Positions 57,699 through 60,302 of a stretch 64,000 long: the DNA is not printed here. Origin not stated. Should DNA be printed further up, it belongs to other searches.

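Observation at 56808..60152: Family-B DNA polymerase II gene apparently co-transcribed with a Na+/Ca2+-exchanger gene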

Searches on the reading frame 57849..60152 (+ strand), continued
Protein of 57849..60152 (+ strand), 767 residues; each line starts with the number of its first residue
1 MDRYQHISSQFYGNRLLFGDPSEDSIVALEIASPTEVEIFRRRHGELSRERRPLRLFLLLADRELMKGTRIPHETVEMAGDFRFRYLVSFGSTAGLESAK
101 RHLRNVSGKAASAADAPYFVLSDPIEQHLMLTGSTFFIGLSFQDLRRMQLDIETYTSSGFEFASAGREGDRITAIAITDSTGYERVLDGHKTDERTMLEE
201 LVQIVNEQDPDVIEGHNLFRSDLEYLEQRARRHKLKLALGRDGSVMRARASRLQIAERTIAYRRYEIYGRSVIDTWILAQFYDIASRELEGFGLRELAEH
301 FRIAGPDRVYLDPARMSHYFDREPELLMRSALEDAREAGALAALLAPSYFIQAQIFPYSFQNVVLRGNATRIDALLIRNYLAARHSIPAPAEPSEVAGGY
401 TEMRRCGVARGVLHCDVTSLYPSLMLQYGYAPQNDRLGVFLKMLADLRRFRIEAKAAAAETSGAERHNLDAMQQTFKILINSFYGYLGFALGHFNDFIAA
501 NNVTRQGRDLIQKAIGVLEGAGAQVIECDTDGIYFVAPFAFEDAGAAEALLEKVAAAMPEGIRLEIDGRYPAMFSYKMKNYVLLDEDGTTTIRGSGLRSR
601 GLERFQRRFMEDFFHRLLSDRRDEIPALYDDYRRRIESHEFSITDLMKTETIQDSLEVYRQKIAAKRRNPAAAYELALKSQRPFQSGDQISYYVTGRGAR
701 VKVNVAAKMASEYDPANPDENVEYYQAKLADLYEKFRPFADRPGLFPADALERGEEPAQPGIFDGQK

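Call 22: search_dna_similar(query=window:57849-60152:+, collection=phages, mode=protein, max_rows=25)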
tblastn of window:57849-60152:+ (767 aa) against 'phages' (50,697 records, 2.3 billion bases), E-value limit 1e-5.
Records with a match: 24; places in all: 24; records where one place covers at least 80% of the query: 10.
Best place of each record, by identity: <60% 24.
By first word of the organism name: Salinibacter 10; Nostoc 3; Anabaena 3; Salmonella 2; uncultured 2; Dolichospermum 1; Escherichia 1; Bacteriophage 1; crAssphage 1.
By host as written in the record: - 7; Salinibacter ruber M8 4; Salinibacter ruber M31 4; Nostoc sp. PCC7210 2; Nostoc sp. FACHB-596 1; Anabaena sp. PCC 7120 1; Dolichospermum flos-aquae 1; Nostoc sp. PCC 7120 = FACHB-418 1; and 3 more.
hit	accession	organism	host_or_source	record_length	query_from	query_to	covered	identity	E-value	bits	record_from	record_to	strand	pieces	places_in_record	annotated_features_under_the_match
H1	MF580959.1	Salinibacter phage M8CRM-1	Salinibacter ruber M8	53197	78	739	86%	35.1%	1e-99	344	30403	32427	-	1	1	DNA polymerase elongation subunit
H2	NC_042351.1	Salinibacter phage M8CRM-1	Salinibacter ruber M8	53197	78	739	86%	35.1%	1e-99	344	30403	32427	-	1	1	DNA polymerase elongation subunit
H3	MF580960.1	Salinibacter phage M31CC-1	Salinibacter ruber M31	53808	78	739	86%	34.9%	5e-100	345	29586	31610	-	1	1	DNA polymerase elongation subunit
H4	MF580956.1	Salinibacter phage M8CC-19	Salinibacter ruber M8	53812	78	739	86%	34.9%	5e-100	345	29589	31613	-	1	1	DNA polymerase elongation subunit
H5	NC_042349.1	Salinibacter phage M8CC-19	Salinibacter ruber M8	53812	78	739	86%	34.9%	5e-100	345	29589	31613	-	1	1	DNA polymerase elongation subunit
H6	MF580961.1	Salinibacter phage M31CR41-2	Salinibacter ruber M31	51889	119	747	82%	32.3%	4e-77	278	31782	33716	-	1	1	DNA polymerase elongation subunit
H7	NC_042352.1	Salinibacter phage M31CR41-2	Salinibacter ruber M31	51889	119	747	82%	32.3%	4e-77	278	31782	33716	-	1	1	DNA polymerase elongation subunit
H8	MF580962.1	Salinibacter virus M31CR41-3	Salinibacter ruber M31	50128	119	739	81%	32.3%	3e-77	278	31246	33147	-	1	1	DNA polymerase elongation subunit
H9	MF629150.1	Salinibacter phage SRUTV-1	-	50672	119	739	81%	32.3%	3e-77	278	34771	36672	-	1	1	DNA polymerase elongation subunit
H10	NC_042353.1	Salinibacter phage SRUTV-1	-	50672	119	739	81%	32.3%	3e-77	278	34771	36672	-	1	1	DNA polymerase elongation subunit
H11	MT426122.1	Nostoc phage YongM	Nostoc sp. FACHB-596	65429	142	588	58%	27.0%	4e-24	115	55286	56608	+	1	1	DNA polymerase delta catalytic subunit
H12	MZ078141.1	Anabaena phage Elbi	Anabaena sp. PCC 7120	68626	142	588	58%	26.3%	3e-21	105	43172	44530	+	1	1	DNA polymerase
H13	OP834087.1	Anabaena phage YongM2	Anabaena flos-aquae FACHB-418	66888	142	575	57%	26.8%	3e-24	115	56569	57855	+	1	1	DNA polymerase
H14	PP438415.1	Dolichospermum phage Dfl-JY23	Dolichospermum flos-aquae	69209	142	588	58%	24.7%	7e-22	108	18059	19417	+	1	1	DNA polymerase delta catalytic subunit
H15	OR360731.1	Anabaena phage A-1(L)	Nostoc sp. PCC 7120 = FACHB-418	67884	142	534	51%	27.3%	2e-24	115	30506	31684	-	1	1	DNA polymerase delta catalytic subunit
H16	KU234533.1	Nostoc phage A1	Nostoc sp. PCC7210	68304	142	534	51%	27.3%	2e-24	115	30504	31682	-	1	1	DNA polymerase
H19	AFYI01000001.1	Salmonella enterica subsp. enterica serovar Infantis str. ...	Homo sapiens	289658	145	534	51%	25.5%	4e-13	79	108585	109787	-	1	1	DNA polymerase II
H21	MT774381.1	uncultured phage cr3_1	human feces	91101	393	533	18%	35.9%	1e-9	68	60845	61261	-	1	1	DNA polymerase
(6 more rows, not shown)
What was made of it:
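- On Bacterial PolB group G3 (EpsilonN-like clade): tblastn against 50,697 phage records gives 24 hits: Salinibacter 10, Nostoc/Anabaena/Dolichospermum 7, crAss-like phage records 3 (2 uncultured, 1 crAssphage), 1 unclassified Bacteriophage sp. contig, and 3 Salmonella/Escherichia records (one a chromosomal contig annotated DNA polymerase II, two short unannotated records) (call 22).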

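Call 47: get_annotated_region(hit=H1, flank=300)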
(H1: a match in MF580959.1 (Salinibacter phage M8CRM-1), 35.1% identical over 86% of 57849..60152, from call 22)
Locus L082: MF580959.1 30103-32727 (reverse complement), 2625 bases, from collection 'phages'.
description: Salinibacter phage M8CRM-1, partial genome.
organism: Salinibacter phage M8CRM-1 (NCBI taxid 2681612)
taxonomy: Viruses; Duplodnaviria; Heunggongvirae; Uroviricota; Caudoviricetes; Kryptosalinivirus; Kryptosalinivirus M8CRM1
host: Salinibacter ruber M8; source: -; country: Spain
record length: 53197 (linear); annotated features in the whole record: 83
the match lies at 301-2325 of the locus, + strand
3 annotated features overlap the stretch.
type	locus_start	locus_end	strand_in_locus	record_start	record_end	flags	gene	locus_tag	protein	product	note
CDS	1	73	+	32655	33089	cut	-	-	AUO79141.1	hypothetical protein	-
CDS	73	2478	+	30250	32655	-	-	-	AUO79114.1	DNA polymerase elongation subunit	DNA polymerase elongation subunit (family B)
CDS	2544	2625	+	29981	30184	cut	-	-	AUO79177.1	hypothetical protein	-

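Call 48: get_annotated_region(hit=H16, flank=1500)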
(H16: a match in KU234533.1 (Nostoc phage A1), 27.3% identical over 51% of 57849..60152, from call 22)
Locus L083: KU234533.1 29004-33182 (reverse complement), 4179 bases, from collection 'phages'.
description: Nostoc phage A1, complete genome.
organism: Nostoc phage A1 (NCBI taxid 1775256)
taxonomy: Viruses; Duplodnaviria; Heunggongvirae; Uroviricota; Caudoviricetes
host: Nostoc sp. PCC7210; source: -; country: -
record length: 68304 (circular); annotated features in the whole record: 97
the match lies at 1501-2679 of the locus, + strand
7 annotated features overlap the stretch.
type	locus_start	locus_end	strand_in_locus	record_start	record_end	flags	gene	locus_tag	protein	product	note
CDS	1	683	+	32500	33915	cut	-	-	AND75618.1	helicase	-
CDS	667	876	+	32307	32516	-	-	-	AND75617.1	hypothetical protein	-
CDS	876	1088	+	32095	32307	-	-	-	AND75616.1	hypothetical protein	-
CDS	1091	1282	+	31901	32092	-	-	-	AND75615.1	hypothetical protein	-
CDS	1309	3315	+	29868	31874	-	-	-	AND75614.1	DNA polymerase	-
CDS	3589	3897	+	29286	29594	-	-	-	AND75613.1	hypothetical protein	-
CDS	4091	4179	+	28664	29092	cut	-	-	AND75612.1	hypothetical protein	-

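Call 49: get_annotated_region(hit=H19, flank=1500)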
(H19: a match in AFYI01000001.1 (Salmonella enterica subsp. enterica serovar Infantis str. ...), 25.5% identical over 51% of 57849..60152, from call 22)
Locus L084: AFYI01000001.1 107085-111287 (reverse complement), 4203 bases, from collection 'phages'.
description: Salmonella enterica subsp. enterica serovar Infantis str. SARB27 SEENIN0B_Contig0.1, whole genome shotgun sequence.
organism: Salmonella enterica subsp. enterica serovar Infantis str. SARB27 (NCBI taxid 596155)
taxonomy: Bacteria; Pseudomonadati; Pseudomonadota; Gammaproteobacteria; Enterobacterales; Enterobacteriaceae; Salmonella
host: Homo sapiens; source: -; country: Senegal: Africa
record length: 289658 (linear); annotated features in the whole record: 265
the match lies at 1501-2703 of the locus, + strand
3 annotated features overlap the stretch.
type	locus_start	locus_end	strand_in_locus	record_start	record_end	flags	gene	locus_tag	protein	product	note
CDS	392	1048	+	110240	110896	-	-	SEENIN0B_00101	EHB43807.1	hypothetical protein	Psort location: CytoplasmicMembrane, score: 9.82; locus tag in AE006468 is STM0098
CDS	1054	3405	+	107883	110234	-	-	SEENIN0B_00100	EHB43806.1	DNA polymerase II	KEGG: sew:SeSA_A0109 0. DNA polymerase II K02336; Psort location: Cytoplasmic, score: 8.96; locus tag in AE006468 is ...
CDS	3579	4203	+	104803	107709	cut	-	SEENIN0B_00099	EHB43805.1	ATP-dependent helicase HepA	KEGG: sea:SeAg_B0106 0. rapA; ATP-dependent helicase HepA K03580; Psort location: Cytoplasmic, score: 8.96; locus tag ...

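Call 50: get_annotated_region(hit=H21, flank=3000)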
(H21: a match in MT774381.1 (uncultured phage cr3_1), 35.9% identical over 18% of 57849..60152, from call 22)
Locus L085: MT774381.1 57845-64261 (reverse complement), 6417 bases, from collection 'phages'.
description: Uncultured phage cr3_1, complete genome.
organism: uncultured phage cr3_1 (NCBI taxid 2772065)
taxonomy: Viruses; Duplodnaviria; Heunggongvirae; Uroviricota; Caudoviricetes; Crassvirales; Intestiviridae; Crudevirinae; Diorhovirus; Diorhovirus intestinalis
host: -; source: human feces; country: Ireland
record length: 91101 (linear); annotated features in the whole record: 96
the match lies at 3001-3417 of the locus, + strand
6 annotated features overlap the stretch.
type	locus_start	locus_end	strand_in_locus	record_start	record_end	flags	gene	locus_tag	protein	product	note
CDS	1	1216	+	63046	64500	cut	-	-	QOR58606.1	DNA helicase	gp_19589; DNA helicase, exodeoxyribonuclease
CDS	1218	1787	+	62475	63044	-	-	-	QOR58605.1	Uracil-DNA glycosylase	gp_19588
CDS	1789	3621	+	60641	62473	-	-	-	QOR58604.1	DNA polymerase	gp_19587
CDS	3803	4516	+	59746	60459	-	-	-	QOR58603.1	hypothetical protein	gp_19586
CDS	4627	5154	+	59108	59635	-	-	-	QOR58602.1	DNA polymerase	gp_19585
CDS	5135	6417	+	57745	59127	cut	-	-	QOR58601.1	hypothetical protein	gp_19584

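Call 52: find_encoding_contigs(protein=P0004, flank=4000, max_places=2)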
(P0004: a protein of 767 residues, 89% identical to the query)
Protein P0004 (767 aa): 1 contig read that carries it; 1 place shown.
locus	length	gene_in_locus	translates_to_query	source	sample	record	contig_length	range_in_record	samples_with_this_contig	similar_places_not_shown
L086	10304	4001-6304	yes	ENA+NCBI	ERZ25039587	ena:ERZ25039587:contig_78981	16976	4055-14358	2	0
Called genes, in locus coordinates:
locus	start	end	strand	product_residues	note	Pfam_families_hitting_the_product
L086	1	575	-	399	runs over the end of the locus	PF25917:BSH_RND, PF25973:BSH_CzcB (weak), PF25876:HH_MFP_RND, PF25954:Beta-barrel_RND_2, PF25990:Beta-barrel_YknX, PF26002:Beta-barrel_AprE (weak)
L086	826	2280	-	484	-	PF00140:Sigma70_r1_2 (weak), PF04542:Sigma70_r2, PF04539:Sigma70_r3, PF04545:Sigma70_r4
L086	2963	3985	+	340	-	PF01699:Na_Ca_ex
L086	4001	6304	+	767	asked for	PF03104:DNA_pol_B_exo1, PF00136:DNA_pol_B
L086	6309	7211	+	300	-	PF03976:PPK2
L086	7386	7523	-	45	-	-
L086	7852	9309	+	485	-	-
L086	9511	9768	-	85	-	-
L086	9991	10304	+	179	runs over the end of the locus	-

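Call 53: find_encoding_contigs(protein=P0008, flank=4000, max_places=2)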
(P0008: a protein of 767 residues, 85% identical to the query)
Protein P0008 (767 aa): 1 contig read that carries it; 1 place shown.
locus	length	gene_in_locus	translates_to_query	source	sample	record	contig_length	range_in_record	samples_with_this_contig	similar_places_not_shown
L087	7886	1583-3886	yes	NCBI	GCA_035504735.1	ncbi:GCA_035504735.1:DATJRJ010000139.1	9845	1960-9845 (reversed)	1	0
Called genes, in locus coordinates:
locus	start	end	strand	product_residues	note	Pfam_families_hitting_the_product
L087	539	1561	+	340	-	PF01699:Na_Ca_ex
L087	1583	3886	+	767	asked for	PF03104:DNA_pol_B_exo1, PF00136:DNA_pol_B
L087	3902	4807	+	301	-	PF03976:PPK2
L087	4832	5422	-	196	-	-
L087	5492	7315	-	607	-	PF01012:ETF, PF00766:ETF_alpha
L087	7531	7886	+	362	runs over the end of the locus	PF01032:FecCD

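Call 54: find_encoding_contigs(protein=P0010, flank=4000, max_places=2)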
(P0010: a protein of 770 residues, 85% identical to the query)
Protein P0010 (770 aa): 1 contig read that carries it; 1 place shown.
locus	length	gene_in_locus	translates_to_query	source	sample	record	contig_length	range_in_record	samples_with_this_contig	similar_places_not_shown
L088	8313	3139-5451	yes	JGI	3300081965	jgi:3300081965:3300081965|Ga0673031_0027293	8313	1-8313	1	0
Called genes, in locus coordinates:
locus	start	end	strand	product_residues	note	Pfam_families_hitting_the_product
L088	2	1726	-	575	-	?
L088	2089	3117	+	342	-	PF01699:Na_Ca_ex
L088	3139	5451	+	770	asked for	PF03104:DNA_pol_B_exo1, PF00136:DNA_pol_B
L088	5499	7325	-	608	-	PF01012:ETF, PF00766:ETF_alpha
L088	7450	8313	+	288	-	?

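Call 55: find_encoding_contigs(protein=P0013, flank=4000, max_places=2)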
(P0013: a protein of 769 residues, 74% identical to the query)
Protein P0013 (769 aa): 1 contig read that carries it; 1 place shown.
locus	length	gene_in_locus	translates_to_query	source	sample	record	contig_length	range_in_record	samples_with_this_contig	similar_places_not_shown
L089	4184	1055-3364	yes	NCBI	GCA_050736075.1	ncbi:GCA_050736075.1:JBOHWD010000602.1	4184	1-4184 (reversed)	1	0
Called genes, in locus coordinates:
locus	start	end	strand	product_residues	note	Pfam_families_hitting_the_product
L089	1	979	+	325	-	PF01699:Na_Ca_ex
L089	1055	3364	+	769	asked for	PF03104:DNA_pol_B_exo1, PF00136:DNA_pol_B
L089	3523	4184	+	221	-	?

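Call 59: search_protein_families(library=pfam, proteins=[L037:8361-9095:+, L049:8276-9256:-, L056:2272-3429:-, L066:1824-2693:+, L066:4954-6489:+, L044:710-1489:-, L034:8517-10061:+, L063:8270-9853:-, L001:4871-5677:+, L030:8391-9461:+], max_evalue=0.0001)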
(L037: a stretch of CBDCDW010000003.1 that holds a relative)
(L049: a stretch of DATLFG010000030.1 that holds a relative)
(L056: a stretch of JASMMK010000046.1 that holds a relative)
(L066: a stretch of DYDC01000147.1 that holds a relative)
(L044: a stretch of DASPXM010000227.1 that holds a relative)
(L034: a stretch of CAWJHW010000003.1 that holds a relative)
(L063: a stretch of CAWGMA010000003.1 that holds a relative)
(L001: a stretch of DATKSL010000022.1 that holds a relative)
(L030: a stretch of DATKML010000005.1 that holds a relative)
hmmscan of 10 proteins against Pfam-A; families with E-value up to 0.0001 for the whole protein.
L037:8361-9095:+ (244 aa): 6 families
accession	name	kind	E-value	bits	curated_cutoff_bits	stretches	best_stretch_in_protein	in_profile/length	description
PF13561.12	adh_short_C2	-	2.5e-52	178.2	27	1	12-239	3-232/236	Enoyl-(Acyl carrier protein) reductase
PF00106.31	adh_short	-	1.6e-43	148.9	26.6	1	4-193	1-187/195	short chain dehydrogenase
PF08659.16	KR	-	7.1e-14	52.6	22.6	1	6-125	3-125/180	KR domain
PF03435.24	Sacchrp_dh_NADP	-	7e-06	26.8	25.1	1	11-104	5-91/129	Saccharopine dehydrogenase NADP binding domain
PF23441.1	SDR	-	1.5e-05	25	27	1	6-240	10-253/258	SDR-like rossmann domain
PF01370.27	Epimerase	-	7.9e-05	22.6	20.9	0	6-96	1-79/240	NAD dependent epimerase/dehydratase family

L049:8276-9256:- (326 aa): 2 families
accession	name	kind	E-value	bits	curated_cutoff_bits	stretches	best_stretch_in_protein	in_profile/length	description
PF04055.27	Radical_SAM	-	4.6e-16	59.9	29.5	1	49-223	1-160/166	Radical SAM superfamily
PF07505.17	DUF5131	-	7.7e-05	22.7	28.9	0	48-178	10-141/243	Protein of unknown function (DUF5131)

L056:2272-3429:- (385 aa): 2 families
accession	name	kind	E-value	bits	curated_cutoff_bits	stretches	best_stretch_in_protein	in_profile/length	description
PF01546.33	Peptidase_M20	-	3.2e-38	132.2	24.6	1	68-376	1-204/206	Peptidase family M20/M25/M40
PF07687.19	M20_dimer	-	4.9e-14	52.6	21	1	179-271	9-101/107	Peptidase dimerisation domain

L066:1824-2693:+ (289 aa): 0 families

L066:4954-6489:+ (511 aa): 3 families
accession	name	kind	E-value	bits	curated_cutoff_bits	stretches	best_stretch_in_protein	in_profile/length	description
PF00027.35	cNMP_binding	-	1.7e-22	79.6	27.5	1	373-459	3-89/89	Cyclic nucleotide-binding domain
PF00924.24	MS_channel_2nd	-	2.1e-20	73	20.2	1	162-227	1-66/68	Mechanosensitive ion channel, beta-domain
PF21082.3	MS_channel_3rd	-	6.4e-09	36.6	21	1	237-317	2-87/88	Mechanosensitive ion channel MscS, C-terminal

L044:710-1489:- (259 aa): 1 family
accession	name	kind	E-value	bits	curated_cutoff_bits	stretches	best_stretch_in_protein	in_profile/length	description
PF09754.15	PAC2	-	6.8e-54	183.4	25.8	1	21-238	2-214/215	PAC2 family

L034:8517-10061:+ (514 aa): 5 families
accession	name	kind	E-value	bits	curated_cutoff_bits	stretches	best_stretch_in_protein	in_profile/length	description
PF13487.12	HD_5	-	5.4e-28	98.3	27.2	1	381-493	62-169/170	HD domain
PF01590.32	GAF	-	9.2e-23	81.7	22.4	1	44-180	1-133/133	GAF domain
PF13185.12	GAF_2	-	2.1e-17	64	28.6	1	43-181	2-136/136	GAF domain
PF13492.12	GAF_3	-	1.6e-13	51.6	27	1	44-182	1-129/129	GAF domain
PF01966.28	HD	-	3.3e-11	43.9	22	1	212-277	2-49/116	HD domain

L063:8270-9853:- (527 aa): 3 families
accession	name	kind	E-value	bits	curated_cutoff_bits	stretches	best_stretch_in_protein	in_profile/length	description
PF13279.12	4HBT_2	-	7.3e-19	68.8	25.5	1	398-513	1-121/122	Thioesterase-like superfamily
PF03061.28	4HBT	-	4.7e-14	52.9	20.6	1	406-484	1-75/79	Thioesterase superfamily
PF20791.3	Acyl-ACP_TE_C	-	7.2e-05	23.4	21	0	394-460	10-66/101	Acyl-ACP thioesterase C-terminal domain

L001:4871-5677:+ (268 aa): 0 families

L030:8391-9461:+ (356 aa): 12 families
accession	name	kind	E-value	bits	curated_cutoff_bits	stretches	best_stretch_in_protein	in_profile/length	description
PF13847.12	Methyltransf_31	-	1.2e-22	80.6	27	1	175-292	2-123/145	Methyltransferase domain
PF21320.3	HTH_65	-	3.1e-22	79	24.1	1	33-99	8-74/75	Rv2258c-like winged HTH domain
PF08242.18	Methyltransf_12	-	2e-16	61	30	1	181-275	1-97/98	Methyltransferase domain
PF13649.12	Methyltransf_25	-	8.3e-16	58.9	27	1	181-274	2-97/97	Methyltransferase domain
PF08241.18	Methyltransf_11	-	2.1e-15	57.5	21.2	1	181-277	1-94/95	Methyltransferase domain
PF13489.12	Methyltransf_23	-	6.4e-13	49.2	27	1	156-290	2-128/164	Methyltransferase domain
PF00891.24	Methyltransf_2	-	1.1e-09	38.4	22.3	1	176-292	62-178/210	O-methyltransferase domain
PF05175.20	MTS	-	3.1e-08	33.9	23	1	171-258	24-113/170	Methyltransferase small domain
PF01170.24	UPF0020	-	1.2e-06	28.8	22.3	1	196-249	72-127/197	RMKL-like, methyltransferase domain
PF06325.19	PrmA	-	3.6e-06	27.1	22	1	174-248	159-231/296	Ribosomal protein L11 methyltransferase (PrmA)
PF02353.26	CMAS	-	1.6e-05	24.8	27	1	173-254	59-138/273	Mycolic acid cyclopropane synthetase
PF02390.23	Methyltransf_4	-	8.2e-05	22.6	24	0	180-224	5-49/173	Putative methyltransferase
